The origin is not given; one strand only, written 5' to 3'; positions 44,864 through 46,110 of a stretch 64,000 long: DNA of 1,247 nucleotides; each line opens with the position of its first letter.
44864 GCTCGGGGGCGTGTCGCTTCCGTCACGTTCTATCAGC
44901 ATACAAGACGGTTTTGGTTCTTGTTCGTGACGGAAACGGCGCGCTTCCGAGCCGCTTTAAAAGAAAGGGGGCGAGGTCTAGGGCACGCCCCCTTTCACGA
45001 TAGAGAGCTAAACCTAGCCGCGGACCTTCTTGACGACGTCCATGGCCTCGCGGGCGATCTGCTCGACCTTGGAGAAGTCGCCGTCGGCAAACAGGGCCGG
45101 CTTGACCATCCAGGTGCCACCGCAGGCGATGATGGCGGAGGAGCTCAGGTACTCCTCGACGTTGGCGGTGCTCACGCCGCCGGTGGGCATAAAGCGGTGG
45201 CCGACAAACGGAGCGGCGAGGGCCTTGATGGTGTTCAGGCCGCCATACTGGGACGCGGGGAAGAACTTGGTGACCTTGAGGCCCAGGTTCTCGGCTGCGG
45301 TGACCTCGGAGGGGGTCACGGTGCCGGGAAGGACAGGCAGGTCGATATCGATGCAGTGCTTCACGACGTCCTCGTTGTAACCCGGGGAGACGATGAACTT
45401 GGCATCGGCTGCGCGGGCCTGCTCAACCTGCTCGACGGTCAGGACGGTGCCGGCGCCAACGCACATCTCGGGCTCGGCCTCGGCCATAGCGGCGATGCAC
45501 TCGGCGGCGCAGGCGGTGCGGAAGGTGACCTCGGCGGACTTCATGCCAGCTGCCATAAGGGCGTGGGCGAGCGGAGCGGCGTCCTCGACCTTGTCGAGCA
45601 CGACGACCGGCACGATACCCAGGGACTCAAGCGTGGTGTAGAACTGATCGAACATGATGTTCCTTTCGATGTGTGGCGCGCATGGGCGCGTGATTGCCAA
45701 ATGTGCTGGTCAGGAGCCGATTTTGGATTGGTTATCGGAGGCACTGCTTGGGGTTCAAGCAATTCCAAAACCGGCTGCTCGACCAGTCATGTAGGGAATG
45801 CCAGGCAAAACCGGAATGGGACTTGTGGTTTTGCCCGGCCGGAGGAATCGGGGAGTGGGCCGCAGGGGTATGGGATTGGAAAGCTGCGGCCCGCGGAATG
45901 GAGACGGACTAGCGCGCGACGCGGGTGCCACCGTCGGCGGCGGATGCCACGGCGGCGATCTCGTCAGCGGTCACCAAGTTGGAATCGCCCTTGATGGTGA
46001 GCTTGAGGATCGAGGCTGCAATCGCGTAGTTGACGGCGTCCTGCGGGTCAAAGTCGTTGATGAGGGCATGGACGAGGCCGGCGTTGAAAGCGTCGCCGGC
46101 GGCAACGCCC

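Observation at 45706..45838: Riboswitch-like structured element inside the kdgK-eda operon, with a paralogue upstream of a YczE-like membrane protein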

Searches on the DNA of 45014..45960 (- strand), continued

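Call 37: search_with_rna_model(model_id=R1, sources=[window, L001, L011, L013, L014, L015, L016, L017, L018, L019, L020, L021, L022, L024, L027, L028, L029, L030, L031, L032, L035, L037, L038, L039, L040, L041, L043, L044, L046, L047, L048, L051, L053, L056, L058, L060, L061, L063, L064, L065, L066, L067, L068, L069, L070, L071, L072, L074, L075, L080, L081, L082, L083, L084, L087, L088, L090, L091, L092, L094, L101, L102, L105, L106, L110, L112, L113, L115, L119, L123, L128, L129], max_evalue=1e-12, make_alignment=true)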
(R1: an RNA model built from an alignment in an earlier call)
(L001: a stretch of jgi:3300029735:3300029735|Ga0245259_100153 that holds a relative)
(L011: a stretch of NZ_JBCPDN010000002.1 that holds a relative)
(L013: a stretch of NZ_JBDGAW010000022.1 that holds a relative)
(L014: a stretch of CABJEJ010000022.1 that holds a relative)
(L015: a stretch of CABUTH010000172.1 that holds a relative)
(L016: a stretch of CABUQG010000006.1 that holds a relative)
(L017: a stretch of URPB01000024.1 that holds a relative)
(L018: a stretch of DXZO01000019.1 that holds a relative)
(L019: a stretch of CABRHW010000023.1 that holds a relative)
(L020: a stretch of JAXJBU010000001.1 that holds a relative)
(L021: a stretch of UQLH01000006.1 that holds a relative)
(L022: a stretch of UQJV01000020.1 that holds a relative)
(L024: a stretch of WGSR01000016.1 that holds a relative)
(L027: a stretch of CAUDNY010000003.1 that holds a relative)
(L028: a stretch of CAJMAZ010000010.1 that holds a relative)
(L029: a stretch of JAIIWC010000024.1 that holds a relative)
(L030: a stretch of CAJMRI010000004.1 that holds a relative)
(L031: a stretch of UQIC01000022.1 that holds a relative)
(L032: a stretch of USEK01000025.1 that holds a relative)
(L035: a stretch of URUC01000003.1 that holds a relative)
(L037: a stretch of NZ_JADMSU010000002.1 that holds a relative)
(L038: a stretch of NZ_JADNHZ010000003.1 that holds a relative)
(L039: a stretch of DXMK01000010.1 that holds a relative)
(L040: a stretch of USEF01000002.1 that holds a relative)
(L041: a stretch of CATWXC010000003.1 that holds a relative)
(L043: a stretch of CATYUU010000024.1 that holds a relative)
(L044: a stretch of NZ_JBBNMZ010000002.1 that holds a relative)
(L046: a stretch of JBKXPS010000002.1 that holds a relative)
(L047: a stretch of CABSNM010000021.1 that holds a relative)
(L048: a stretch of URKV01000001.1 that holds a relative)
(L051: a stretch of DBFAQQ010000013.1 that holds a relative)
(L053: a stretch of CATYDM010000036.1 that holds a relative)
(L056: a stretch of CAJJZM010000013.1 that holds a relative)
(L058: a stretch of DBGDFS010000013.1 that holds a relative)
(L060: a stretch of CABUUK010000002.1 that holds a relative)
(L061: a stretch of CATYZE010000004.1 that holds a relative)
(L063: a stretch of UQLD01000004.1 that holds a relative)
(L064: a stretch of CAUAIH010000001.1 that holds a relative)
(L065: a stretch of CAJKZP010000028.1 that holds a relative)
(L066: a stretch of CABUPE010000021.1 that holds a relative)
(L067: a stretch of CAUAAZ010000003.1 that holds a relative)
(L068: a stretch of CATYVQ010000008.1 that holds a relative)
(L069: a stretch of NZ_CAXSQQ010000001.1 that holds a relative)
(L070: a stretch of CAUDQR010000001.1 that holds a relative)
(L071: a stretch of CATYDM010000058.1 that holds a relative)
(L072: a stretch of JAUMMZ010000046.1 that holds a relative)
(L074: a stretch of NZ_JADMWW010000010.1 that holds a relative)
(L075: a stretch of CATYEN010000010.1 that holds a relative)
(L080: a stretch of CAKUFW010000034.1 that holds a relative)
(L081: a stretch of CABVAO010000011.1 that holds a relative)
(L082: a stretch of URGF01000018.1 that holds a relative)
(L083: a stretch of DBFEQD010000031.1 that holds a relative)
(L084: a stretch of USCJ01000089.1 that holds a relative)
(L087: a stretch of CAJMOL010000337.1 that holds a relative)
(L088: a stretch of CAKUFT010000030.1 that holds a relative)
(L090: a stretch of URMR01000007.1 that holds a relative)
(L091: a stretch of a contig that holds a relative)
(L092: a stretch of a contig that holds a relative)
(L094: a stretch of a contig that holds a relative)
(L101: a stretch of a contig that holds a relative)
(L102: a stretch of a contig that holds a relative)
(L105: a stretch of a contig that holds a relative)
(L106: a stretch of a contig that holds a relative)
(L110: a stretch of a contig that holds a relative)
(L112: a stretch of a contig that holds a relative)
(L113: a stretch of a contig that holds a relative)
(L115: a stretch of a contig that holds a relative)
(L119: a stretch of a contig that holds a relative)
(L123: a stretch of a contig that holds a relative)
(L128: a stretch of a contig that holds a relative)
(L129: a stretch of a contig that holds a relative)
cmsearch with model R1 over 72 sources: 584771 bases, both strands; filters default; matches with E-value up to 1e-12: 96.
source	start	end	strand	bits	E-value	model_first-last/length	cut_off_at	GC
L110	2748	2881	+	158.3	4.3e-36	1-134/134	no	0.56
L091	2445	2578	+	158.2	4.4e-36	1-134/134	no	0.54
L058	2149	2282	-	157.8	5.4e-36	1-134/134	no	0.55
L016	4369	4502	-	157.7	5.8e-36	1-134/134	no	0.54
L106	1143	1276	-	157.4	6.9e-36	1-134/134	no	0.56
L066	6612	6745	+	156.9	9e-36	1-134/134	no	0.56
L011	7560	7693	+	156.8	9.7e-36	1-134/134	no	0.55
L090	5333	5466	-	156.8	9.7e-36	1-134/134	no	0.55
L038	6054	6187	+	156.7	1.1e-35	1-134/134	no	0.56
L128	532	665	-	156.6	1.1e-35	1-134/134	no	0.55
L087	1798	1931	+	155.8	1.7e-35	1-134/134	no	0.55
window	45706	45839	-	155.7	1.9e-35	1-134/134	no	0.54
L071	7543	7676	+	155.5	2.1e-35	1-134/134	no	0.54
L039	5086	5219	+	154.8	3e-35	1-134/134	no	0.54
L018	1091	1224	+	154.6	3.3e-35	1-134/134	no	0.55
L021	7406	7539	+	154.3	4.1e-35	1-134/134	no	0.56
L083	4812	4945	-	154.3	4.1e-35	1-134/134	no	0.56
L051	7713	7846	+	154.1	4.6e-35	1-134/134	no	0.55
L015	3883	4016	-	153.9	4.9e-35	1-134/134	no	0.56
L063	6226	6359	-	153.9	4.9e-35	1-134/134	no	0.54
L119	1018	1151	-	153.7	5.5e-35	1-134/134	no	0.54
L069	4754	4887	+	153.6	5.9e-35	1-134/134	no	0.53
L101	1640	1774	-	153.4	6.7e-35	1-134/134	no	0.56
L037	5482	5616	+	153.1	8e-35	1-134/134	no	0.57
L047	837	970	+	153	8.5e-35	1-134/134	no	0.55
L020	2941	3074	-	152.6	1.1e-34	1-134/134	no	0.54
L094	2108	2242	+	152.6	1.1e-34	1-134/134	no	0.56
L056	141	275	+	152.4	1.2e-34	1-134/134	no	0.54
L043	6137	6270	-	152.4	1.2e-34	1-134/134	no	0.54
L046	7397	7530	+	152.4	1.2e-34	1-134/134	no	0.54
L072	2942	3076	+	152.3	1.2e-34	1-134/134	no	0.56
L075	2647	2781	+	151.7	1.8e-34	1-134/134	no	0.57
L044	2727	2860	+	151.4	2.1e-34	1-134/134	no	0.54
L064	7701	7834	-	151.2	2.3e-34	1-134/134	no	0.55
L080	3373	3507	+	150.8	2.8e-34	1-134/134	no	0.55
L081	633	767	+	150.4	3.6e-34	1-134/134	no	0.56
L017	4974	5107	-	150.1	4.3e-34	1-134/134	no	0.55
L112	3211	3345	+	150.1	4.3e-34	1-134/134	no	0.56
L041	7249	7383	-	149.9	4.7e-34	1-134/134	no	0.56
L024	413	546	-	149.6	5.6e-34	1-134/134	no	0.52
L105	2900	3034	-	149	7.7e-34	1-134/134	no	0.56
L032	4371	4504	+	148.8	9e-34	1-134/134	no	0.54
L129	6431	6565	-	148.6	9.7e-34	1-134/134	no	0.55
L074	7423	7556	+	148.4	1.1e-33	1-134/134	no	0.54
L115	7417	7551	+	148.4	1.1e-33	1-134/134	no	0.55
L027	6121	6255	+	148.4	1.1e-33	1-134/134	no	0.55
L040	1973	2106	-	148.3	1.2e-33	1-134/134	no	0.54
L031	4349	4483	-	147.2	2.2e-33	1-134/134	no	0.54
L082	1417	1550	+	146.3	3.6e-33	1-134/134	no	0.53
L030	3388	3521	+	144.8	8.4e-33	1-134/134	no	0.56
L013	2849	2982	+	133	6.3e-30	1-134/134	no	0.57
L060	2169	2302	+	132.4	9e-30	1-134/134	no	0.56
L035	3710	3843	-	132.3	9.4e-30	1-134/134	no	0.55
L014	6400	6533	+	130.7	2.4e-29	1-134/134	no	0.55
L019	4339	4472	+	130.7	2.4e-29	1-134/134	no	0.55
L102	6339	6473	-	130.1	3.2e-29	1-134/134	no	0.59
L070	5772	5905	-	126.6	2.4e-28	1-134/134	no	0.56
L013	5661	5785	+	109.3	4e-24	1-134/134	no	0.58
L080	6178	6302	+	108.4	6.6e-24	1-134/134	no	0.59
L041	4418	4542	-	107.4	1.2e-23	1-134/134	no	0.58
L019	7157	7281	+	106.7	1.7e-23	1-134/134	no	0.58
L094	4841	4965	+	106.5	1.9e-23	1-134/134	no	0.58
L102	3602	3726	-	106.3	2.2e-23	1-134/134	no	0.59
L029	7402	7526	-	106.1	2.4e-23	1-134/134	no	0.58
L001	2843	2967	+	105.7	3e-23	1-134/134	no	0.59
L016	2207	2331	-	105.7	3e-23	1-134/134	no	0.59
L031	2113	2237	-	105.7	3e-23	1-134/134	no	0.59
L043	3908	4032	-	105.7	3e-23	1-134/134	no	0.59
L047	3076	3200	+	105.7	3e-23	1-134/134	no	0.59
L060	4409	4533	+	105.7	3e-23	1-134/134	no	0.59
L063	4062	4186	-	105.7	3e-23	1-134/134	no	0.59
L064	5468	5592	-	105.7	3e-23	1-134/134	no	0.59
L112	6277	6401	+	105.7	3e-23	1-134/134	no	0.59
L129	2106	2230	-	105.7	3e-23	1-134/134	no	0.59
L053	3566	3690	-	104.9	4.8e-23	1-134/134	no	0.58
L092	4591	4715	-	104.3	6.6e-23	1-134/134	no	0.6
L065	199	323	+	104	7.6e-23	1-134/134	no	0.59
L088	5141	5265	-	103.5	1.1e-22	1-134/134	no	0.58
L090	3104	3228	-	103.4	1.1e-22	1-134/134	no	0.58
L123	5446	5570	-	103.4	1.1e-22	1-134/134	no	0.58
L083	2583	2707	-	102.4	1.9e-22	1-134/134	no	0.58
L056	2370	2495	+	101.6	3e-22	1-134/134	no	0.58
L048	427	552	+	101.5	3.1e-22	1-134/134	no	0.59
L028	4943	5067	-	100.8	4.7e-22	1-134/134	no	0.58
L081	4967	5091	+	100.6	5.5e-22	1-134/134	no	0.58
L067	4230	4354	+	100.4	5.8e-22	1-134/134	no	0.59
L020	710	834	-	100.2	6.5e-22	1-134/134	no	0.58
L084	625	750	+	99.8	8.2e-22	1-134/134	no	0.6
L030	5640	5765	+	99.1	1.2e-21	1-134/134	no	0.58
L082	3623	3748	+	99.1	1.2e-21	1-134/134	no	0.58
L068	749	873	+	99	1.3e-21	1-134/134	no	0.58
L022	763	887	-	98.1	2.1e-21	1-134/134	no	0.58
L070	3574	3699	-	95.3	1.1e-20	1-134/134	no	0.58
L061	5695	5821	-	91.8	7.3e-20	1-134/134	no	0.62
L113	5959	6085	-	87.5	8.2e-19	1-134/134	no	0.61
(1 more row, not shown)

Alignment A5: 96 matches aligned to the model, 137 columns, each read 5' to 3' on its own strand. Consensus structure (alignment columns), stored with it:
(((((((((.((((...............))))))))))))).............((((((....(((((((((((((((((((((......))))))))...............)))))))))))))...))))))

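Call 42: search_with_rna_model(model_id=R1, sources=[L131, L132, L133, L134], max_evalue=10, show_alignments=4)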
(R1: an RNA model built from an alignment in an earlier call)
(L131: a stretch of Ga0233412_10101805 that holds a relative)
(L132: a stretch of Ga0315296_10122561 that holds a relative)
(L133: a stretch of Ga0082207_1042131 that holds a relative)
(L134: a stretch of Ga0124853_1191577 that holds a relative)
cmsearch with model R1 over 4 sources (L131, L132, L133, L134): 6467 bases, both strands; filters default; matches with E-value up to 10: 2.
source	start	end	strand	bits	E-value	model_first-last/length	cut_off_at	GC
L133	798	878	+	9.8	0.093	1-134/134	no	0.6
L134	1080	1097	-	4.6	1.7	12-29/134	no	0.56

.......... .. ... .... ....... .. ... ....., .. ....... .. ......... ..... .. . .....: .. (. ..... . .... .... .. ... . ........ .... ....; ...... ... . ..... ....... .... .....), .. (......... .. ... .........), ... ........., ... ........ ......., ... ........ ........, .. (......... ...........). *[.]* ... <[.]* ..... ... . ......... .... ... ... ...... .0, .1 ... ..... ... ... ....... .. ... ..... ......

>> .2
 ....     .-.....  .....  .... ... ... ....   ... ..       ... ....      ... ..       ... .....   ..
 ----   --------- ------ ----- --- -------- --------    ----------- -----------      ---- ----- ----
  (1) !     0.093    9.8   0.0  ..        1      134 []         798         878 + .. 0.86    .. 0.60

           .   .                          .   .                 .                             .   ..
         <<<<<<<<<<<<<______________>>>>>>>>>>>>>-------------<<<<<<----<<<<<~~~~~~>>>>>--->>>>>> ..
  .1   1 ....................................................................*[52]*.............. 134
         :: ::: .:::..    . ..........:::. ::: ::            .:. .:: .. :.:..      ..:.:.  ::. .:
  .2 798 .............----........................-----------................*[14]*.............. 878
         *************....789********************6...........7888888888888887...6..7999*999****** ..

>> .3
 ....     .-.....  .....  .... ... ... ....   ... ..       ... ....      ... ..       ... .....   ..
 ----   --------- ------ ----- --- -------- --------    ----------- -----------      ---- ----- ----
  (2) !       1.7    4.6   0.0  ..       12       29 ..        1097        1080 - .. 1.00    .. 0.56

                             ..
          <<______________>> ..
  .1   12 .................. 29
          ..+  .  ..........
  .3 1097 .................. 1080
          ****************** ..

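Call 48: search_with_rna_model(model_id=R1, sources=[L135, L136, L137, L138], max_evalue=10, show_alignments=3)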
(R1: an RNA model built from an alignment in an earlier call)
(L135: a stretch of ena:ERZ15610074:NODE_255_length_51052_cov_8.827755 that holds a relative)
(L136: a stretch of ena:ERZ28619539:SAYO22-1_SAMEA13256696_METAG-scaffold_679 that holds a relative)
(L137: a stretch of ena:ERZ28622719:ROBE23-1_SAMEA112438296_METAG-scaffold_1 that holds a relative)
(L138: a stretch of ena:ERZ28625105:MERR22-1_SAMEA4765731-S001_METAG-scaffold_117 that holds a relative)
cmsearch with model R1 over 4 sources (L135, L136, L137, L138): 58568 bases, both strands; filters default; matches with E-value up to 10: 1.
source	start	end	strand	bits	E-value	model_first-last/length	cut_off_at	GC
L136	2032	2051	+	6.3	6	11-30/134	no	0.65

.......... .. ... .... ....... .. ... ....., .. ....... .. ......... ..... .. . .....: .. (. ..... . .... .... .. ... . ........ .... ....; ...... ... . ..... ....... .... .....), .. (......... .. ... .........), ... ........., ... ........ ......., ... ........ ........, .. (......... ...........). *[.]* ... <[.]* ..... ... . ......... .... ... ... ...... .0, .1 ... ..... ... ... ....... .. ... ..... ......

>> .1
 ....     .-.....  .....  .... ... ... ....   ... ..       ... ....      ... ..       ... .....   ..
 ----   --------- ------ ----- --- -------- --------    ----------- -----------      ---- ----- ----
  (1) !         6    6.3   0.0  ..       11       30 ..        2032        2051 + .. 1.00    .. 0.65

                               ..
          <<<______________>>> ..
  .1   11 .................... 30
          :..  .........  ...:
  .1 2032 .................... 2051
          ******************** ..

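Call 72: search_with_rna_model(model_id=R1, sources=[L135, L136, L137, L138, L003, L005, L007, L009], max_evalue=5, filters=off)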
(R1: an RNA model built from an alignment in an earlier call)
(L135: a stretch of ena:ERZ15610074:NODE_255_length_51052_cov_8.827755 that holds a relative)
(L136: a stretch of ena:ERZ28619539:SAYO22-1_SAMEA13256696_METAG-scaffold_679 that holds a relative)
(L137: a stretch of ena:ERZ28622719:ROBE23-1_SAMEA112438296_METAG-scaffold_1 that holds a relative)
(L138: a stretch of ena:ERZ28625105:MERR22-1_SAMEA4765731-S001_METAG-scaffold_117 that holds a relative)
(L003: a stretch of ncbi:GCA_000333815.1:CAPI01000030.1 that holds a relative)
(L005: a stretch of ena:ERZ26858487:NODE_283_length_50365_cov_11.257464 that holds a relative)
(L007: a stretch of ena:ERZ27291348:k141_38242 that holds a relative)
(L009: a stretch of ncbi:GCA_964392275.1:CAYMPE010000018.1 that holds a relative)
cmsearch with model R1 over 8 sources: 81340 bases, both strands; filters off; matches with E-value up to 5: 32.
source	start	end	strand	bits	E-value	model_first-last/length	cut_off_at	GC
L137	12144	12253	+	17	0.02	1-134/134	no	0.61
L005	4590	4642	+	15.7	0.042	1-134/134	no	0.66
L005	4586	4624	-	14.5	0.082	1-134/134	no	0.74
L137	9212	9347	+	13.8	0.12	1-134/134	no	0.63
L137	2369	2433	-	13.3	0.16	1-134/134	no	0.71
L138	6898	6972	+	11.6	0.42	1-134/134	no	0.75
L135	12252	12400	+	11.3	0.48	1-134/134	no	0.65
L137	9213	9306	-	11.2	0.52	1-134/134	no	0.63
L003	1349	1449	+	11.2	0.52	62-128/134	no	0.56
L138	7870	7965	-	11.2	0.52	1-134/134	no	0.68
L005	43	148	+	10.9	0.63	1-134/134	no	0.68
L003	1352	1464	-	10.7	0.67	1-134/134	no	0.54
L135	9215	9316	-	10.7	0.68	1-134/134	no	0.7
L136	4596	4673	+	10.7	0.69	1-134/134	no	0.68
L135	2460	2523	-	10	1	1-134/134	no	0.69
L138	12027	12079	-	9.5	1.3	56-132/134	no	0.68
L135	10643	10720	-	9.5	1.4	1-134/134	no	0.76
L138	12032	12097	+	9.4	1.5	1-134/134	no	0.68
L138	11048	11119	+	9.4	1.5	1-134/134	no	0.76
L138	7738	7811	-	9.1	1.7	1-134/134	no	0.7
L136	14016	14131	-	9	1.7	1-134/134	no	0.61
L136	4533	4637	-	8.9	1.9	1-134/134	no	0.68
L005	128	226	-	8.8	2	1-134/134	no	0.62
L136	13327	13418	-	8.6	2.2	1-134/134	no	0.58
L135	12541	12651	+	8.3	2.6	1-134/134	no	0.68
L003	5044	5121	-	7.9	3.4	1-134/134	no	0.64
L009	3429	3498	+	7.7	3.7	1-134/134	no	0.71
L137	11346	11408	+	7.7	3.7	1-134/134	no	0.78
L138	6900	6972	-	7.7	3.7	1-134/134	no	0.75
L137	5495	5618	-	7.6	4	1-134/134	no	0.56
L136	14100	14172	+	7.5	4.2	1-134/134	no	0.73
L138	1442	1549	+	7.4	4.4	1-134/134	no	0.65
